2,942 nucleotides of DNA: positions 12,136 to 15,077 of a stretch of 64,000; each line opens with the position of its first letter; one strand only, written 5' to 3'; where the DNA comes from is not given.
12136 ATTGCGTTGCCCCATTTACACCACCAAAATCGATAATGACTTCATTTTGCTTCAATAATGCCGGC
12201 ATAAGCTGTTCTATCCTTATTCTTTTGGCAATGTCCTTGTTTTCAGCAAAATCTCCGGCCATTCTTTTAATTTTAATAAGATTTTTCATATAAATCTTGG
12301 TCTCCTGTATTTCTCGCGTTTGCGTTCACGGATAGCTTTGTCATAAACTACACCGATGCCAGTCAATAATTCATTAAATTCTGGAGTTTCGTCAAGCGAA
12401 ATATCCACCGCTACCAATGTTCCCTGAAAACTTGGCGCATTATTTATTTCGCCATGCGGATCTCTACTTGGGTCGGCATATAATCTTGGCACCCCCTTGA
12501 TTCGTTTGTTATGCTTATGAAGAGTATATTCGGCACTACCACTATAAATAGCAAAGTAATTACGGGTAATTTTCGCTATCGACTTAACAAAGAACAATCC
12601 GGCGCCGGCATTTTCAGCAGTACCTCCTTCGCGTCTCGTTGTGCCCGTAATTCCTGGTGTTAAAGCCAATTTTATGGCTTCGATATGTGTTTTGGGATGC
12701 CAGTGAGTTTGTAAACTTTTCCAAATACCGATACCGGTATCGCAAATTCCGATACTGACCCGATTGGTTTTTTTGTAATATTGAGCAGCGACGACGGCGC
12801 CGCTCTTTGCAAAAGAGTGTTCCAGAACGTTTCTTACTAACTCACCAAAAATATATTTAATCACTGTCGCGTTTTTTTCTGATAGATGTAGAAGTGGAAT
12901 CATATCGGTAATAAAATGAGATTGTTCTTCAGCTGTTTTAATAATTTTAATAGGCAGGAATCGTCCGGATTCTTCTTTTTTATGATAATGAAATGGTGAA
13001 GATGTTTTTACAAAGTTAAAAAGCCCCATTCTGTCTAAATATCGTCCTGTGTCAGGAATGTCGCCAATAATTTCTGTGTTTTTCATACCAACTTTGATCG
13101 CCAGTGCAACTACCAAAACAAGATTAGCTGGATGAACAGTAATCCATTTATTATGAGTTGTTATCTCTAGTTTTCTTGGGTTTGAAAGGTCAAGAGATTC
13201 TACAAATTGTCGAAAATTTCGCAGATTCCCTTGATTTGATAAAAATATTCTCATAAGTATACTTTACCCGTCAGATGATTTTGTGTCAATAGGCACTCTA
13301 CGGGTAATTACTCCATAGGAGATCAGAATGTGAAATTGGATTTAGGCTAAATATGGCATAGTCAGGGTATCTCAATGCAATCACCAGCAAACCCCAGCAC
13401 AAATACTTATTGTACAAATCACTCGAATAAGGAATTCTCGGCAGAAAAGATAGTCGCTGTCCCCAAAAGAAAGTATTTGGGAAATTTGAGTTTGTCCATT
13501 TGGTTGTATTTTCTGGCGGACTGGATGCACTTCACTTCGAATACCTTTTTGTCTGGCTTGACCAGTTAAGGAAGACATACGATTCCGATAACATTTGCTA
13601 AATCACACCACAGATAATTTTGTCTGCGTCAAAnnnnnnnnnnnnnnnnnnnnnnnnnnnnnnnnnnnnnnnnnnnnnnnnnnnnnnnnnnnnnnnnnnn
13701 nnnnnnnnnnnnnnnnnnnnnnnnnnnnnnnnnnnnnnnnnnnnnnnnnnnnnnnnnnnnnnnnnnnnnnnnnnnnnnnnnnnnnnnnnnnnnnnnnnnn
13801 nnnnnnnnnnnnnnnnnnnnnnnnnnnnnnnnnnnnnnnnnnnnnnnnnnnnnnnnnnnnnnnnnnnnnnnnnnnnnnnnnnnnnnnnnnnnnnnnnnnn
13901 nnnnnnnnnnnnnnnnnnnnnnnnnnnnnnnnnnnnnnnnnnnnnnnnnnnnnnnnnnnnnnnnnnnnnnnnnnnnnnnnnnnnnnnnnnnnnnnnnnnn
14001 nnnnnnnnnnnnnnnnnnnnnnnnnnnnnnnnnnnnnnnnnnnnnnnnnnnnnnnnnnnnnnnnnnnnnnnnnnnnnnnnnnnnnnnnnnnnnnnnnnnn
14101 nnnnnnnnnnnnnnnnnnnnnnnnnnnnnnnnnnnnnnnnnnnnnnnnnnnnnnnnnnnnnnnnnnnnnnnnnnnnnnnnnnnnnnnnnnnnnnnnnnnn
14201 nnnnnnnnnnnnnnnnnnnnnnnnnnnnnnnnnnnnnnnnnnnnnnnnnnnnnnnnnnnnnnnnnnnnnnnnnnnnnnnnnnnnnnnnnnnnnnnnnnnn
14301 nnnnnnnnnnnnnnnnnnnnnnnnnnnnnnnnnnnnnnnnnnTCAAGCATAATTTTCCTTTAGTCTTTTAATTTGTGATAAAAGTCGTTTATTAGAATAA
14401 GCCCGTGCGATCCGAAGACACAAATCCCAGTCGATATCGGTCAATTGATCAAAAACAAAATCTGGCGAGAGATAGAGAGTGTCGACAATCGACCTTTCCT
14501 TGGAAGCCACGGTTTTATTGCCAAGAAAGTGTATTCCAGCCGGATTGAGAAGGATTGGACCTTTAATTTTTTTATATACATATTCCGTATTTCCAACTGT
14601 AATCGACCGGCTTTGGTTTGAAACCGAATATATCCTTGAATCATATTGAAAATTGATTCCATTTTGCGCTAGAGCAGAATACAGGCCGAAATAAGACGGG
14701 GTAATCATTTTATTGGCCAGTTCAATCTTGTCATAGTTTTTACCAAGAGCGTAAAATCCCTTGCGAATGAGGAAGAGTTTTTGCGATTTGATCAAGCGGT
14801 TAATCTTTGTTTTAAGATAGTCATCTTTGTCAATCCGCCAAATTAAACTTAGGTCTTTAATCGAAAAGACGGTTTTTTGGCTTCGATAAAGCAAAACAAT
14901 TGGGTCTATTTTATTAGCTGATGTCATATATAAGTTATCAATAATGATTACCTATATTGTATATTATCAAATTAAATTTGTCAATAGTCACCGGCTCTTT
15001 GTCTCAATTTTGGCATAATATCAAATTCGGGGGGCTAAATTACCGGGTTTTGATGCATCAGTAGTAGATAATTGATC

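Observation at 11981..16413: Two STAS-like (DUF4325) + GHKL-ATPase gene pairs, one fused to an HTH, bracketing an AbiE cassette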

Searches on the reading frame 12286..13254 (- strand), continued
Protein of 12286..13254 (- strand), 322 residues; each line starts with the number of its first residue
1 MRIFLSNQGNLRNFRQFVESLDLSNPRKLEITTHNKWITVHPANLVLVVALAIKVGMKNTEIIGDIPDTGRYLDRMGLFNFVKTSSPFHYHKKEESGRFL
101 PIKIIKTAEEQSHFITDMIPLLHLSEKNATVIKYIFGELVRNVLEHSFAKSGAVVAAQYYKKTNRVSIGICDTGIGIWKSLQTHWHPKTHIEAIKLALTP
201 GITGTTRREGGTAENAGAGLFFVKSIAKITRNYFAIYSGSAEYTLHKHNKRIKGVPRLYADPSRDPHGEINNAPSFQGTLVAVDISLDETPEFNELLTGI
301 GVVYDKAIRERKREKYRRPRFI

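Call 87: list_cluster_members(proteins=[window:12286-13254:-, window:11981-12289:-, window:15694-16413:-, window:15366-15662:-])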
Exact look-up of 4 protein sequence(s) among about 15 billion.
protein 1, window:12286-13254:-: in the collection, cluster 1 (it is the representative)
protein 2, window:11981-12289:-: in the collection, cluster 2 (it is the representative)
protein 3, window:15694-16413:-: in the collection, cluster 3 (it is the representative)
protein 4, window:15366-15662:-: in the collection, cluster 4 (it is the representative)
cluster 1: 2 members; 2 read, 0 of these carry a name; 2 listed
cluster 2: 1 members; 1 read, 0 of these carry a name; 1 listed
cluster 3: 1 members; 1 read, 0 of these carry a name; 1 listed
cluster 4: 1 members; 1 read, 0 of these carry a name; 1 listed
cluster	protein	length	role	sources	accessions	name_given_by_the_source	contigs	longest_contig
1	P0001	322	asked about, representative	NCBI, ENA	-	-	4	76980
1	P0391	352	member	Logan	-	-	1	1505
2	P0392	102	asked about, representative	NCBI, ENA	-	-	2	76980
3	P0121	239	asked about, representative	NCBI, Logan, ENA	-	-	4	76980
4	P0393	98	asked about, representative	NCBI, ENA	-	-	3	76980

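Call 88: search_protein_families(library=pfam, proteins=[P0258, P0268, P0269, P0318, P0371, P0373, P0387, P0333, P0300, P0346], max_evalue=0.01)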
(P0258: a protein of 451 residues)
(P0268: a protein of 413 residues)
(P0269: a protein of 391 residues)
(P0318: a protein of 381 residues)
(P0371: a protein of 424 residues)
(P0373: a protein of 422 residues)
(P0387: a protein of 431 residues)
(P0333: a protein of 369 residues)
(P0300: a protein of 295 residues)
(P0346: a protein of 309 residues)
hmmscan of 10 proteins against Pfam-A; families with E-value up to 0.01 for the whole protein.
P0258 (451 aa): 2 families
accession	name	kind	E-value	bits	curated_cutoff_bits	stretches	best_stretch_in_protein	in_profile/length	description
PF14213.11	DUF4325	-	7.1e-10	38.9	23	1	350-410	2-62/64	STAS-like domain of unknown function (DUF4325)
PF13581.12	HATPase_c_2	-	0.0061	17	27.4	0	133-237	22-108/127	Histidine kinase-like ATPase domain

P0268 (413 aa): 1 family
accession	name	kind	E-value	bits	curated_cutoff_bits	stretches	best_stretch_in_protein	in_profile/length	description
PF13581.12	HATPase_c_2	-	8.1e-05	23.1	27.4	1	203-317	12-108/127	Histidine kinase-like ATPase domain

P0269 (391 aa): 1 family
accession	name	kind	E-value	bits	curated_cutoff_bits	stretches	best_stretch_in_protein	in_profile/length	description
PF13581.12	HATPase_c_2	-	0.00083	19.8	27.4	1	190-292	26-110/127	Histidine kinase-like ATPase domain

P0318 (381 aa): 1 family
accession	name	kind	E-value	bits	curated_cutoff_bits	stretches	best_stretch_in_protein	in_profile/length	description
PF13581.12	HATPase_c_2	-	9.4e-05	22.9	27.4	1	178-291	11-109/127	Histidine kinase-like ATPase domain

P0371 (424 aa): 3 families
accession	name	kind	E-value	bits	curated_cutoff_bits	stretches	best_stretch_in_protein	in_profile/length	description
PF14213.11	DUF4325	-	1e-06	28.8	23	1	342-399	2-60/64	STAS-like domain of unknown function (DUF4325)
PF02518.31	HATPase_c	-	0.00029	21.7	26.4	1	143-246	10-93/111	Histidine kinase-, DNA gyrase B-, and HSP90-like ATPase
PF13581.12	HATPase_c_2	-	0.00042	20.8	27.4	1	132-237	25-109/127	Histidine kinase-like ATPase domain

P0373 (422 aa): 3 families
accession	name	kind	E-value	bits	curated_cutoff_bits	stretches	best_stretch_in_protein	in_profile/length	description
PF14213.11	DUF4325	-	2.6e-08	33.9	23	1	340-385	2-46/64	STAS-like domain of unknown function (DUF4325)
PF02518.31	HATPase_c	-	0.00015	22.6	26.4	1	138-244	4-89/111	Histidine kinase-, DNA gyrase B-, and HSP90-like ATPase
PF13581.12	HATPase_c_2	-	0.0016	18.9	27.4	1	133-239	25-110/127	Histidine kinase-like ATPase domain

P0387 (431 aa): 2 families
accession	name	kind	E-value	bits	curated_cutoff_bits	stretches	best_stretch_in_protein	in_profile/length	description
PF13581.12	HATPase_c_2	-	0.00065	20.2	27.4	1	121-224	26-108/127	Histidine kinase-like ATPase domain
PF02518.31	HATPase_c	-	0.0018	19.1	26.4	1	127-272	6-108/111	Histidine kinase-, DNA gyrase B-, and HSP90-like ATPase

P0333 (369 aa): 1 family
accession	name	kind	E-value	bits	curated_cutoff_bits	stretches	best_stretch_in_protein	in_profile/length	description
PF13581.12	HATPase_c_2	-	0.00072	20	27.4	1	7-106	24-105/127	Histidine kinase-like ATPase domain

P0300 (295 aa): 0 families

P0346 (309 aa): 2 families
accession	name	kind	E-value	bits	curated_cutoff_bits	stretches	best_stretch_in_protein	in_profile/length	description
PF02518.31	HATPase_c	-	1.8e-06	28.8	26.4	1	147-254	7-99/111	Histidine kinase-, DNA gyrase B-, and HSP90-like ATPase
PF13581.12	HATPase_c_2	-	0.00023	21.6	27.4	1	132-240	19-110/127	Histidine kinase-like ATPase domain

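Call 97: search_dna_similar(query=window:12286-13254:-, collection=plasmids, mode=protein, max_rows=12)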
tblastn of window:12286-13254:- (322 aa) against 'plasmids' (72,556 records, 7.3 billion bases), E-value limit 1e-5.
No match.

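Call 98: search_dna_similar(query=window:12286-13254:-, collection=phages, mode=protein, max_rows=12)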
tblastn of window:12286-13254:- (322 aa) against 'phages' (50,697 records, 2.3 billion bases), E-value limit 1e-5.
Records with a match: 2; places in all: 2; records where one place covers at least 80% of the query: 1.
Best place of each record, by identity: <60% 2.
By first word of the organism name: Clostridioides 1; Ralstonia 1.
By host as written in the record: Clostridioides sp. ES-S-0173-01 1; Ralstonia solanacearum R578 1.
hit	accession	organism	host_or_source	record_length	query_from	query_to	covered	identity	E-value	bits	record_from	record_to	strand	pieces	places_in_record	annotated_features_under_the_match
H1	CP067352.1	Clostridioides phage ES-S-0173-01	Clostridioides sp. ES-S-0173-01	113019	3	299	92%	20.6%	5e-8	60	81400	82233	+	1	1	record has no annotation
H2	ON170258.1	Ralstonia phage YO152_1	Ralstonia solanacearum R578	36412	49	181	41%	30.9%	3e-10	67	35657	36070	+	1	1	record has no annotation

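Call 99: get_annotated_region(hit=H1, flank=2500)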
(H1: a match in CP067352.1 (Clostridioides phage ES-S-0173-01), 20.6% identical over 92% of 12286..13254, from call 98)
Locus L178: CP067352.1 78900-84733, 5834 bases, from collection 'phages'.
description: Clostridioides phage ES-S-0173-01, complete sequence.
organism: Clostridioides phage ES-S-0173-01 (NCBI taxid 2802961)
taxonomy: Viruses; Duplodnaviria; Heunggongvirae; Uroviricota; Caudoviricetes
host: Clostridioides sp. ES-S-0173-01; source: soil; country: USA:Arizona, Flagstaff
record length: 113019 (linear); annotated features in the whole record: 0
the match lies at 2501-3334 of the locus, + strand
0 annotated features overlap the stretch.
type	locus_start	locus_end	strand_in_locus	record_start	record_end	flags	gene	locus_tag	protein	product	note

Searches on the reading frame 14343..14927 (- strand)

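Call 3: search_protein_families(library=pfam, proteins=[window:14343-14927:-], max_evalue=0.1)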
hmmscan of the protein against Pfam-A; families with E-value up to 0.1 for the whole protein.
window:14343-14927:- (194 aa): 0 families

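Call 4: search_protein_families(library=padloc, proteins=[window:14343-14927:-], max_evalue=0.1)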
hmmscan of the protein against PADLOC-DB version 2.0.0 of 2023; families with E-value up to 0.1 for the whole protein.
window:14343-14927:- (194 aa): 13 families
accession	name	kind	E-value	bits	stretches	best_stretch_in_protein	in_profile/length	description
PDLC02255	AbiEi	-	7.2e-43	144.3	1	9-189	4-183/186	AbiEi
PDLC02241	AbiEi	-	2.8e-14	51.4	1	18-158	12-150/199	AbiEi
PDLC02272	AbiEi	-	1.2e-11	42.8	1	19-191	11-196/200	AbiEi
PDLC02230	AbiEi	-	2.3e-11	41.7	1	39-152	20-136/192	AbiEi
PDLC02267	AbiEi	-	1.4e-10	39.1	1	3-157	3-157/252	AbiEi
PDLC02273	AbiEi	-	3e-06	25.4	1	72-191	79-191/205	AbiEi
PDLC02269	AbiEi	-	3e-06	24.7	1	17-151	9-144/251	AbiEi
PDLC02240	AbiEi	-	9.8e-06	23.2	1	38-114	34-115/216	AbiEi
PDLC02225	AbiEi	-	0.00036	18.3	1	37-95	30-88/198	AbiEi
PDLC02232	AbiEi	-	0.00049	18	1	14-67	14-70/177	AbiEi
PDLC02266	AbiEi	-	0.0091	13.4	1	16-60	13-56/258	AbiEi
PDLC02276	AbiEi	-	0.011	13.2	1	39-118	43-123/270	AbiEi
PDLC02270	AbiEi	-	0.024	11.7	1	18-144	10-144/265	AbiEi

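Call 5: search_protein_families(library=ncbifam, proteins=[window:14343-14927:-], max_evalue=0.1)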
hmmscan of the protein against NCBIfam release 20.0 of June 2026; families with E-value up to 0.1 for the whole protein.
window:14343-14927:- (194 aa): 1 family
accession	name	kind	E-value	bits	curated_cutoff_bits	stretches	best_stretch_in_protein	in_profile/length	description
NF047376.1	TAA_AbiEi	equivalog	0.0025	17.6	150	1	13-67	13-67/172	type IV toxin-antitoxin system AbiEi family antitoxin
